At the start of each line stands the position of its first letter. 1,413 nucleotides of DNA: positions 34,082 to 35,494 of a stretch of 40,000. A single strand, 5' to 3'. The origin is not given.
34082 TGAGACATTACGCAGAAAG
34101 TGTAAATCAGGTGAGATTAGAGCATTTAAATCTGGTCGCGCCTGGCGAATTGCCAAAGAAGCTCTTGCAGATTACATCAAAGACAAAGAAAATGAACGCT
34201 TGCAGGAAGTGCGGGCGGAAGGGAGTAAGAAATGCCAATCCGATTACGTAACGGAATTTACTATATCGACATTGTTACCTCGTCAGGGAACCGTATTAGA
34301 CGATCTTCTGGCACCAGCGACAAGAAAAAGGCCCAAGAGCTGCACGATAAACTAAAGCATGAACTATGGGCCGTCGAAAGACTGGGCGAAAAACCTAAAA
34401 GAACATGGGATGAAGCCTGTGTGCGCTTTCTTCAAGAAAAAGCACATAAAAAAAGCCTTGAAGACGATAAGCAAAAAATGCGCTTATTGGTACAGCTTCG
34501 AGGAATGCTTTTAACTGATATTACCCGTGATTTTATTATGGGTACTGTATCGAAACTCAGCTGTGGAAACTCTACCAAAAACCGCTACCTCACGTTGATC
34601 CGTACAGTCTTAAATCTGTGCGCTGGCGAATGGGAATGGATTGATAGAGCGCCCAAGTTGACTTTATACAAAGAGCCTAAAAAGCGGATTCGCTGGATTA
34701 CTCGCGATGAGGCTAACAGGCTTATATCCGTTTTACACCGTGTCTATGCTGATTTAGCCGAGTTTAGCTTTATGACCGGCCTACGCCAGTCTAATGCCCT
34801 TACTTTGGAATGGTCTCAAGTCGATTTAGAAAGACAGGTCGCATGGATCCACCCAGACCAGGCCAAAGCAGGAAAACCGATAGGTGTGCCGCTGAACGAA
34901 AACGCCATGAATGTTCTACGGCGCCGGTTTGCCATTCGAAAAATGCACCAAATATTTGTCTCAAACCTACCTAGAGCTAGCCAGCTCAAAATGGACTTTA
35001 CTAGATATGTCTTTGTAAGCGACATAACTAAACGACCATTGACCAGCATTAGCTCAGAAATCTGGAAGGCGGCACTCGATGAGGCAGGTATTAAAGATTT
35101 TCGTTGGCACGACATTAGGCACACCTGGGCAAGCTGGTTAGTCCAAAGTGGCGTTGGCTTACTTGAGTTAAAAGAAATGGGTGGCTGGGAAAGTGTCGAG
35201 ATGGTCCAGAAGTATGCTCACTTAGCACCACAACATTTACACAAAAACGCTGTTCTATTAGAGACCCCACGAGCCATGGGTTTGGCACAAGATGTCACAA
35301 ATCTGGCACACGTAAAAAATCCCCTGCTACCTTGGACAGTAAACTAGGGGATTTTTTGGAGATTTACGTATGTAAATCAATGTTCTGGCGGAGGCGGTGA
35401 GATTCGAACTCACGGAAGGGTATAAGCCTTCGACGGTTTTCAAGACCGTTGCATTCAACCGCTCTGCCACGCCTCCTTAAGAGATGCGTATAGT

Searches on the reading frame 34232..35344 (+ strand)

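Call 33: search_protein_families(library=phrogs, proteins=[window:34232-35344:+], max_evalue=0.0001)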
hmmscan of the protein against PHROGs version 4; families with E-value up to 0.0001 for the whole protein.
window:34232-35344:+ (371 aa): 8 families
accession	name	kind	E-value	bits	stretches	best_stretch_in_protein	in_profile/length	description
phrog_1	-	integration and excision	4.3e-64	218.8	1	6-343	120-447/611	integrase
phrog_10426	-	integration and excision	2.8e-35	122.9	1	5-110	5-111/193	integrase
phrog_216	-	integration and excision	4.8e-34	118.8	1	146-345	46-238/301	integrase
phrog_35951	-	unknown function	1.3e-29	103.5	1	274-342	5-73/97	-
phrog_9176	-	unknown function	2.1e-27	97.2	1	4-111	4-112/139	-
phrog_37709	-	unknown function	2.7e-21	76.7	1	113-209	18-114/116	-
phrog_25190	-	integration and excision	1e-06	30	1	283-340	40-98/109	integrase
phrog_7685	-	integration and excision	7.4e-05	23.4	0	260-343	153-235/240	integrase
